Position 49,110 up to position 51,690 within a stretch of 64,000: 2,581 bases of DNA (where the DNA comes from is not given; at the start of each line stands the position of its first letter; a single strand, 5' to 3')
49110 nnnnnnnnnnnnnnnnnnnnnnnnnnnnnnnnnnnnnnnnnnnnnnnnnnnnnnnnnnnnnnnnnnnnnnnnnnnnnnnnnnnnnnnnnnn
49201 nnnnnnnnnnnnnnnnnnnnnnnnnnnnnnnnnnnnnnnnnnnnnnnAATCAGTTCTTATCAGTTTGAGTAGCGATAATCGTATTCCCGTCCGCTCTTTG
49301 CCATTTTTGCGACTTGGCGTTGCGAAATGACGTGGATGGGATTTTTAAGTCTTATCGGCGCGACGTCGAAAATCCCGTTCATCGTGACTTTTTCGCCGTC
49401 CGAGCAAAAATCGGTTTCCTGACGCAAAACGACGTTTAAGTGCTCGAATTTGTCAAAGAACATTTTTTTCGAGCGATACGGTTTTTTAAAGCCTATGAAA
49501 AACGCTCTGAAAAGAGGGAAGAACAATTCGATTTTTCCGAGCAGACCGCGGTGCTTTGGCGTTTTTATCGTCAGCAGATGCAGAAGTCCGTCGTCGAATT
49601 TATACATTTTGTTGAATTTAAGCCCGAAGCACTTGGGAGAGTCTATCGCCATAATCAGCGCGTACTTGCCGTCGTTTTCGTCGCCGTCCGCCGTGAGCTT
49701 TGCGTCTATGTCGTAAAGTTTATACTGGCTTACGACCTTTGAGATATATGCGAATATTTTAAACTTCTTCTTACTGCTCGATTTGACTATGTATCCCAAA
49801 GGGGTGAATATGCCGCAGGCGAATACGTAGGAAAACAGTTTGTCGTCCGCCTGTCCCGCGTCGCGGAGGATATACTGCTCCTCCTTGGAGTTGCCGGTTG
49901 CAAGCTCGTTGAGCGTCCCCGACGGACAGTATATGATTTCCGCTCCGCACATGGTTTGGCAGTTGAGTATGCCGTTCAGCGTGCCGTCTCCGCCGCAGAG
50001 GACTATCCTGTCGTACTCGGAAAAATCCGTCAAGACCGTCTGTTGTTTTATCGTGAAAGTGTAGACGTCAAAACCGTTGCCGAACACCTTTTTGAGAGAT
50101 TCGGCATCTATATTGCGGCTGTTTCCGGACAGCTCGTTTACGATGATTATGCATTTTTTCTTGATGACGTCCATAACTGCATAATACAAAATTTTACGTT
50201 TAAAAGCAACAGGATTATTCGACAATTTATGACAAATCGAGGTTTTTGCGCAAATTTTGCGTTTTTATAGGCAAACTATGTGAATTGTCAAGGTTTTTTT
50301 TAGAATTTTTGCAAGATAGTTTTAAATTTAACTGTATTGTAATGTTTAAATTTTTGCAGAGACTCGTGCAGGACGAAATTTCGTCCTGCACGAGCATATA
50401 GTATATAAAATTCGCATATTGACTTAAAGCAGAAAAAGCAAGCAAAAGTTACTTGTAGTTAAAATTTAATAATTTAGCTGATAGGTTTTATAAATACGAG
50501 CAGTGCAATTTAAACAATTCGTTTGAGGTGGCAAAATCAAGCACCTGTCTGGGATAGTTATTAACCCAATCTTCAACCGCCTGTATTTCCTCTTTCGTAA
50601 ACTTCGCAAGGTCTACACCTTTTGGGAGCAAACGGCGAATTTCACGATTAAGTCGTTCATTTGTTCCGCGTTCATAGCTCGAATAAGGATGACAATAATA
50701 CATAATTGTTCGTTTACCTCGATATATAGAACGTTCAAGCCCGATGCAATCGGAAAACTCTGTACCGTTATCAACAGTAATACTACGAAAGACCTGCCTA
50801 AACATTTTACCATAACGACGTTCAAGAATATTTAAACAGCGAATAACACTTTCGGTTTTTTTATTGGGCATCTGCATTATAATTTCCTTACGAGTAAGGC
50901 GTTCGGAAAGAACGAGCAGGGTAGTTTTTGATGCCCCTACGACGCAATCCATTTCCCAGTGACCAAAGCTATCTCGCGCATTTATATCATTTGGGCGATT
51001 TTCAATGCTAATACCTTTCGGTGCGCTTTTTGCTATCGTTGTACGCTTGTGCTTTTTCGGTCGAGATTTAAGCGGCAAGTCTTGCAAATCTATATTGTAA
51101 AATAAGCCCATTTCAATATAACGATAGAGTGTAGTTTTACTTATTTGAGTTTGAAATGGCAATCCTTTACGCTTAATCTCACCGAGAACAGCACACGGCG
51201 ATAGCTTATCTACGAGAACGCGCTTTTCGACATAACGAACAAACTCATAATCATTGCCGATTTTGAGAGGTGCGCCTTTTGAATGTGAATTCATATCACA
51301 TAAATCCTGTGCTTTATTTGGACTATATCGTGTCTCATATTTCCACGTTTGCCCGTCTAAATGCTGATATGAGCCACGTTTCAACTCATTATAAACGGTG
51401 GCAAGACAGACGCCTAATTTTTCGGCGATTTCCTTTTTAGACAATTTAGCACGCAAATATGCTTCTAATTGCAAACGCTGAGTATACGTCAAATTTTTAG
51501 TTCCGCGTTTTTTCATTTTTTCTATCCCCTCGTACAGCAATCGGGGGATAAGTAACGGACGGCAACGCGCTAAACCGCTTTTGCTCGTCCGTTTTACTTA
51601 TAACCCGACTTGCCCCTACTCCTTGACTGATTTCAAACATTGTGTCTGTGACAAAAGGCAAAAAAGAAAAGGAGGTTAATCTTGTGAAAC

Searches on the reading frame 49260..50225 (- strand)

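Call 88: search_protein_families(library=pfam, proteins=[window:49260-50225:-], max_evalue=0.001)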
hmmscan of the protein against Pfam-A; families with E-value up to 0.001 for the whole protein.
window:49260-50225:- (321 aa): 1 family
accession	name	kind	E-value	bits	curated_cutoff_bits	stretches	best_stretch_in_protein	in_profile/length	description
PF00781.29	DAGK_cat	-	1.2e-07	31.8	23.6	1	25-110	2-97/125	Diacylglycerol kinase catalytic domain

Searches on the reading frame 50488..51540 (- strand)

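Call 88: search_protein_families(library=pfam, proteins=[window:50488-51540:-], max_evalue=0.001)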
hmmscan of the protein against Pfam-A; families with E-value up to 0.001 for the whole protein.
window:50488-51540:- (350 aa): 6 families
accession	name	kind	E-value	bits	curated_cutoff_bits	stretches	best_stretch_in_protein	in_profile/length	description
PF13936.12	HTH_38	-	2.6e-06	27.5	27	1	15-56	3-44/44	Helix-turn-helix domain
PF00665.32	rve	-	6.9e-06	26.7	32.6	1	191-263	4-79/102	Integrase core domain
PF13384.12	HTH_23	-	9.3e-05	22.6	24.6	1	28-55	14-40/50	Homeodomain-like domain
PF12728.13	HTH_17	-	0.0001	22.9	27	0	33-56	2-25/51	Helix-turn-helix domain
PF13309.12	HTH_22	-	0.00018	21.9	29.6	0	15-54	24-63/63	HTH domain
PF02796.21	HTH_7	-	0.00041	20.9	23.8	0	130-142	30-42/45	Helix-turn-helix domain of resolvase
